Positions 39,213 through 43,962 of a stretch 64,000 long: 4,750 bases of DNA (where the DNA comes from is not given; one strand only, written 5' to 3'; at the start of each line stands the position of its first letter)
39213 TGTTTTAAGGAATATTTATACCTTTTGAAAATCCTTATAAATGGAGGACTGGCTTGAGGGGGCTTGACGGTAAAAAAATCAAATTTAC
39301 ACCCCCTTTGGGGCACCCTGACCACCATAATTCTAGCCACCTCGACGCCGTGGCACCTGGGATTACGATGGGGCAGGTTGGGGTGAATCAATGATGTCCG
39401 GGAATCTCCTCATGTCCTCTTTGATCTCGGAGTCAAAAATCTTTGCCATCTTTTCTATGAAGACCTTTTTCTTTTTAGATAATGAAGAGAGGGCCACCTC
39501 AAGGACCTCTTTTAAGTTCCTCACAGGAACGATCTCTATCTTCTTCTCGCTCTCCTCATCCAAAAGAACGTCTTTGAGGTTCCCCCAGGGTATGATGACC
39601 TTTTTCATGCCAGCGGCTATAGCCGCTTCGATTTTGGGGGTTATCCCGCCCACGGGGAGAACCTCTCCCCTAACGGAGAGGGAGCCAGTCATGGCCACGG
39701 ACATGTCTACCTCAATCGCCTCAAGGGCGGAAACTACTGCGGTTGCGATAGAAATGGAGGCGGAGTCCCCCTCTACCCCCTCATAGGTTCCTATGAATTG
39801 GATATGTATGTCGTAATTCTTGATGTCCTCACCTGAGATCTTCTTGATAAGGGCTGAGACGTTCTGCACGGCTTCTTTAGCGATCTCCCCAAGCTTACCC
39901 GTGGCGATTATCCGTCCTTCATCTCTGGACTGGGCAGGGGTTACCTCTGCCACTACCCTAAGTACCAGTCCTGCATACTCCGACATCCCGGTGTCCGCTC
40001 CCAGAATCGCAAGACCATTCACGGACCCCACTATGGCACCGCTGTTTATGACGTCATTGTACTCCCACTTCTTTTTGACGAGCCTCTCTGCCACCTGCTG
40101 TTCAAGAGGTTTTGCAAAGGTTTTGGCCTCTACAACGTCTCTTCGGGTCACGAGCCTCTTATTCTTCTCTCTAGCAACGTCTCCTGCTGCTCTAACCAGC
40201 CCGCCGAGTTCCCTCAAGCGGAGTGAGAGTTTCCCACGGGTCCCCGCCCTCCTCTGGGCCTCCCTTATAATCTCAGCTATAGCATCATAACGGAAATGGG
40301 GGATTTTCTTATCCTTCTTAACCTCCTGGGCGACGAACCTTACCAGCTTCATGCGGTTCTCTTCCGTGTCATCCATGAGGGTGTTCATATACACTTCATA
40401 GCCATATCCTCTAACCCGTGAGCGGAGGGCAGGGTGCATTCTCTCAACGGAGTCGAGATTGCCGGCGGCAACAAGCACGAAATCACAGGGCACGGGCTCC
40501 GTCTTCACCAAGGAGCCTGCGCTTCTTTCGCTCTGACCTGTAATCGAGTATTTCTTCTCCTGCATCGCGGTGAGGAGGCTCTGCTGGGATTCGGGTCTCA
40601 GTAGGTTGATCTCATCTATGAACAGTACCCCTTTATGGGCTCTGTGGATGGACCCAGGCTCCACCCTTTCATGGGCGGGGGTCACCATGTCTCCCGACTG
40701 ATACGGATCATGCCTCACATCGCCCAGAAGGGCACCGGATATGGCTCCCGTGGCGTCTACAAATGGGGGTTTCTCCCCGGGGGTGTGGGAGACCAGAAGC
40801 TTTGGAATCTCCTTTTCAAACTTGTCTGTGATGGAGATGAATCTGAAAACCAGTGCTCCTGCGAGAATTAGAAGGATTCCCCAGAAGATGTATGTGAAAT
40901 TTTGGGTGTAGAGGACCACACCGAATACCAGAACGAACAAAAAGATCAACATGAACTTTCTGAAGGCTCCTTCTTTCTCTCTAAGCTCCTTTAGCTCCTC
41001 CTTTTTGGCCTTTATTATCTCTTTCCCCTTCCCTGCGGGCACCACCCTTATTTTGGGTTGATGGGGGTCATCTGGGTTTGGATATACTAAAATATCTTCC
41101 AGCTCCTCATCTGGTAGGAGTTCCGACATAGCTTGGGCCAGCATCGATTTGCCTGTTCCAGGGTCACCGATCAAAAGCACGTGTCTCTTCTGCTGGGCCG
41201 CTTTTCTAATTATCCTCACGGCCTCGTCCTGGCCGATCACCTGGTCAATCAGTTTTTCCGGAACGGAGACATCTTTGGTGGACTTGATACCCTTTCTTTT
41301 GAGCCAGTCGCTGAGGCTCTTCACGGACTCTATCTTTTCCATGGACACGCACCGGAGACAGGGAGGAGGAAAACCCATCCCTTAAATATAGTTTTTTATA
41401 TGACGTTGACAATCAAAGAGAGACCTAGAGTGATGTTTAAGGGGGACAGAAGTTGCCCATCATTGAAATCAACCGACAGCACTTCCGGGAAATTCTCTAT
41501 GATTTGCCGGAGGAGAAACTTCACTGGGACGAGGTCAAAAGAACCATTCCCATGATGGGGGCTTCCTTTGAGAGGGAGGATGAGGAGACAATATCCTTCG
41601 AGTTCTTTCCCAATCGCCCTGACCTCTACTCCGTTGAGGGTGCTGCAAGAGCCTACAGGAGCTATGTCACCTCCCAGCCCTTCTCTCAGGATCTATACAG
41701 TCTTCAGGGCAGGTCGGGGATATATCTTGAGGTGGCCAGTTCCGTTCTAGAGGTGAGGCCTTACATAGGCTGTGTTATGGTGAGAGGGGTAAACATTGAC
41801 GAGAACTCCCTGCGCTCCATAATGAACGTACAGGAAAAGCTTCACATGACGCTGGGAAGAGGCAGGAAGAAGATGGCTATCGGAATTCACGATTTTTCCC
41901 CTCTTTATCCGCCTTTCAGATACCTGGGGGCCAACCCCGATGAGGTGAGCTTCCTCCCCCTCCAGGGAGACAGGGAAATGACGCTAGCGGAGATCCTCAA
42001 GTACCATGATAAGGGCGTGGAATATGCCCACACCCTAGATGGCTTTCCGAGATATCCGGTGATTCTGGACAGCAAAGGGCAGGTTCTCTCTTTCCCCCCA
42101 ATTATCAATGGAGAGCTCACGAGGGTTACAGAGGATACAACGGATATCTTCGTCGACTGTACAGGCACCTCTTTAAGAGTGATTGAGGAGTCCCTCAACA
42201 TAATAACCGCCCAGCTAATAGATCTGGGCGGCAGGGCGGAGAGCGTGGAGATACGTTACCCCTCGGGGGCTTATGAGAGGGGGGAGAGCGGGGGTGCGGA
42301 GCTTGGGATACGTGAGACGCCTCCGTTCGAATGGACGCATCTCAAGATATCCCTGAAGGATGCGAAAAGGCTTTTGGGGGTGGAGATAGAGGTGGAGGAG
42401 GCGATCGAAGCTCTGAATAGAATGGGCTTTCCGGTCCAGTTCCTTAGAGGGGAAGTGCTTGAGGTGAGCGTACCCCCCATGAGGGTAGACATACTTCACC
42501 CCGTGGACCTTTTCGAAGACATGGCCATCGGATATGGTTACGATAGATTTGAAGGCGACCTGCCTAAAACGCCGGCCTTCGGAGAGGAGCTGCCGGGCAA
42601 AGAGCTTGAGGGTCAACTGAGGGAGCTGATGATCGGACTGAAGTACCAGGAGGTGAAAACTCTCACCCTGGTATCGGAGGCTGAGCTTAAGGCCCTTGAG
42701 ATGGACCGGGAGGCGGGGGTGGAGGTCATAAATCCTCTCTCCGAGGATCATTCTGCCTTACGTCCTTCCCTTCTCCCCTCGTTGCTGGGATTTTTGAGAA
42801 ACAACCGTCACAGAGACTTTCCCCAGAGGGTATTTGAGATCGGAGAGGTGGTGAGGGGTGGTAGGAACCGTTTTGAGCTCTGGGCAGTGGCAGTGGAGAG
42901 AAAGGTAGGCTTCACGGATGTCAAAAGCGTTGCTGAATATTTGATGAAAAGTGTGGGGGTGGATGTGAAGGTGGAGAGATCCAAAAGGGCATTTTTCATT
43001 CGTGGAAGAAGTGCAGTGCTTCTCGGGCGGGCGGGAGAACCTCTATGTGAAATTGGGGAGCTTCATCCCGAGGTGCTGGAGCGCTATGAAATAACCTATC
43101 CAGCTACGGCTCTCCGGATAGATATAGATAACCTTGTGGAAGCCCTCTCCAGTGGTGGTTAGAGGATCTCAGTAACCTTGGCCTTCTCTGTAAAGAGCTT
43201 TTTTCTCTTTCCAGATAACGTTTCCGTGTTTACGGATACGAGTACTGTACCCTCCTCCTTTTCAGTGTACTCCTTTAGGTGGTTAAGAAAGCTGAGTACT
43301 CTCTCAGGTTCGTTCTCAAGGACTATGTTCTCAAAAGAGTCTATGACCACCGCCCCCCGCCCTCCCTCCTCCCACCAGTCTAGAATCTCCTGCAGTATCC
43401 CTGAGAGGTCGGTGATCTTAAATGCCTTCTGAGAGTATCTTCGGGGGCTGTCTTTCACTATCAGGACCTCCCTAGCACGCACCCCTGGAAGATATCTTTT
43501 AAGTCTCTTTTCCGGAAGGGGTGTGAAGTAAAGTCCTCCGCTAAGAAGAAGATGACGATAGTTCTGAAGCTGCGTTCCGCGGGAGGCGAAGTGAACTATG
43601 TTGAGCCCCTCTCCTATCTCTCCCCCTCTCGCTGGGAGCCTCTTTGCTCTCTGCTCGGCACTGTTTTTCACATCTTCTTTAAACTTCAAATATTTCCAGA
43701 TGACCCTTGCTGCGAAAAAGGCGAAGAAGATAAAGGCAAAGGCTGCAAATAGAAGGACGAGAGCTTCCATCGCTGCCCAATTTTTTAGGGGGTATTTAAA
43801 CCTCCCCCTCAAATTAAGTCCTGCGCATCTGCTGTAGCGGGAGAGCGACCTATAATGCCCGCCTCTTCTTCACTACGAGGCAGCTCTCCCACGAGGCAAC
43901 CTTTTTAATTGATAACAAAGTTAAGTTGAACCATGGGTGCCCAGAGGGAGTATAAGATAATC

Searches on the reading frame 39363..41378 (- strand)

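Call 6: search_protein_families(library=pfam, proteins=[window:39363-41378:-], max_evalue=0.001)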
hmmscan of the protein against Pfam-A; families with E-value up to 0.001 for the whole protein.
window:39363-41378:- (671 aa): 18 families
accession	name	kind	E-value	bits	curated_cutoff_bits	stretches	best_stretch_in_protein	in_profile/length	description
PF05362.19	Lon_C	-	9.7e-30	104.1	21.1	1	428-631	6-204/205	Lon protease (S16) C-terminal proteolytic domain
PF01078.27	Mg_chelatase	-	2.3e-18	66.8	20.3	2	45-97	3-55/207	Magnesium chelatase, subunit ChlI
PF00158.32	Sigma54_activat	-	1.5e-14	54.5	20.2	2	234-285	80-130/168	Sigma-54 interaction domain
PF07728.20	AAA_5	-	2.6e-14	53.8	22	2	239-321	55-138/139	AAA domain (dynein-related subfamily)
PF20436.4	LonB_AAA-LID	-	5e-09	36.5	22.4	1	361-418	1-58/65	Archaeal LonB, AAA+ ATPase LID domain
PF00493.29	MCM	-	1.1e-08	34.9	23.3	0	60-90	53-83/224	MCM P-loop domain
PF13541.12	ChlI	-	1.8e-08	34.8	27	1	493-600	15-121/121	Subunit ChlI of Mg-chelatase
PF13654.12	AAA_32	-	5.8e-08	33.2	21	1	205-307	4-108/133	LonB-like, AAA domain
PF00004.35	AAA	-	8.9e-08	33.1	21.2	0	248-322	57-123/131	ATPase family associated with various cellular activities (AAA)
PF13401.12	AAA_22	-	1.6e-06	28.9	27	1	62-131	3-60/130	AAA domain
PF07726.17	AAA_3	-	1.6e-06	28.4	27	0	249-284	63-98/131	ATPase family associated with various cellular activities (AAA)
PF13191.12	AAA_16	-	3.1e-06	28.2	32.6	1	49-91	4-51/167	AAA ATPase domain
PF05496.18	RuvB_N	-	4.1e-06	27.1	27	0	45-86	7-55/159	Holliday junction DNA helicase RuvB P-loop domain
PF14532.12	Sigma54_activ_2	-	4.5e-06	27.4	25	0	57-86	14-43/138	Sigma-54 interaction domain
PF20030.5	bpMoxR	-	3.1e-05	23.6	27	1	41-94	8-61/205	MoxR domain in the MoxR-vWA-beta-propeller ternary systems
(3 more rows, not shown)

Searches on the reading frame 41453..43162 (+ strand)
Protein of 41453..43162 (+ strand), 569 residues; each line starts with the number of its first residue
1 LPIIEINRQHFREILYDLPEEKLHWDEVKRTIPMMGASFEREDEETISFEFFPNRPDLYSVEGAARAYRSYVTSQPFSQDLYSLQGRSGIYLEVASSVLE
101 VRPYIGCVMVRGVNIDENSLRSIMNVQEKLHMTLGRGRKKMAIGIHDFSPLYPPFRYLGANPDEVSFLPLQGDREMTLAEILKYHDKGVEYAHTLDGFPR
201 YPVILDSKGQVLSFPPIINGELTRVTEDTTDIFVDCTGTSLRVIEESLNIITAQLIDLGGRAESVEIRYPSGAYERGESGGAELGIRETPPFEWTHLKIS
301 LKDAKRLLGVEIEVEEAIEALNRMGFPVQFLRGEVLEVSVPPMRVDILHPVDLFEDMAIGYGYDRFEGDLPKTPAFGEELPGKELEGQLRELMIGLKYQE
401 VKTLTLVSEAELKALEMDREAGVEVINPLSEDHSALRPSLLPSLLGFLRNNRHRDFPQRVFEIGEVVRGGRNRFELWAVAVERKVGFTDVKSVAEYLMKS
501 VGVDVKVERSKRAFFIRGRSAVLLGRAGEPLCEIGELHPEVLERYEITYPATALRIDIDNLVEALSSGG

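Call 6: search_protein_families(library=pfam, proteins=[window:41453-43162:+], max_evalue=0.001)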
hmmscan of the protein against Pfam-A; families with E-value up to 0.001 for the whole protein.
window:41453-43162:+ (569 aa): 3 families
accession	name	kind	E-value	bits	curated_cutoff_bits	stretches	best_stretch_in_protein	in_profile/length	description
PF17759.6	tRNA_synthFbeta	-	3.6e-39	134.9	22.4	1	370-558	5-214/214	Phenylalanyl tRNA synthetase beta chain CLM domain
PF03484.21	B5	-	3.2e-20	72.5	28.6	1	298-363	2-67/67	tRNA synthetase B5 domain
PF03483.22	B3_4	-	1.3e-08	35.1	29.3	1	118-245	33-133/174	B3/4 domain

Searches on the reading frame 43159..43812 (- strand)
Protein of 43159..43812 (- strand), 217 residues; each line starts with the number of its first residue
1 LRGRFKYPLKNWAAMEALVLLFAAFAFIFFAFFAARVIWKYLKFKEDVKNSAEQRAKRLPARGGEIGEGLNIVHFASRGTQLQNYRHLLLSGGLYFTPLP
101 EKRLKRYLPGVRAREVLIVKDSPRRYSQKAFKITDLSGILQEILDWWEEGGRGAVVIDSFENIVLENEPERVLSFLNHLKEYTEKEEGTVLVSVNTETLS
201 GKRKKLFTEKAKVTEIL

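Call 6: search_protein_families(library=pfam, proteins=[window:43159-43812:-], max_evalue=0.001)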
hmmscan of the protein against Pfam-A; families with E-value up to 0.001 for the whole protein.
window:43159-43812:- (217 aa): 1 family
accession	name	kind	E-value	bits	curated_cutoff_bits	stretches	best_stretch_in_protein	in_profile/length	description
PF05763.18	DUF835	-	3.1e-12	46.9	33.1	1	114-208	42-133/136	Protein of unknown function (DUF835)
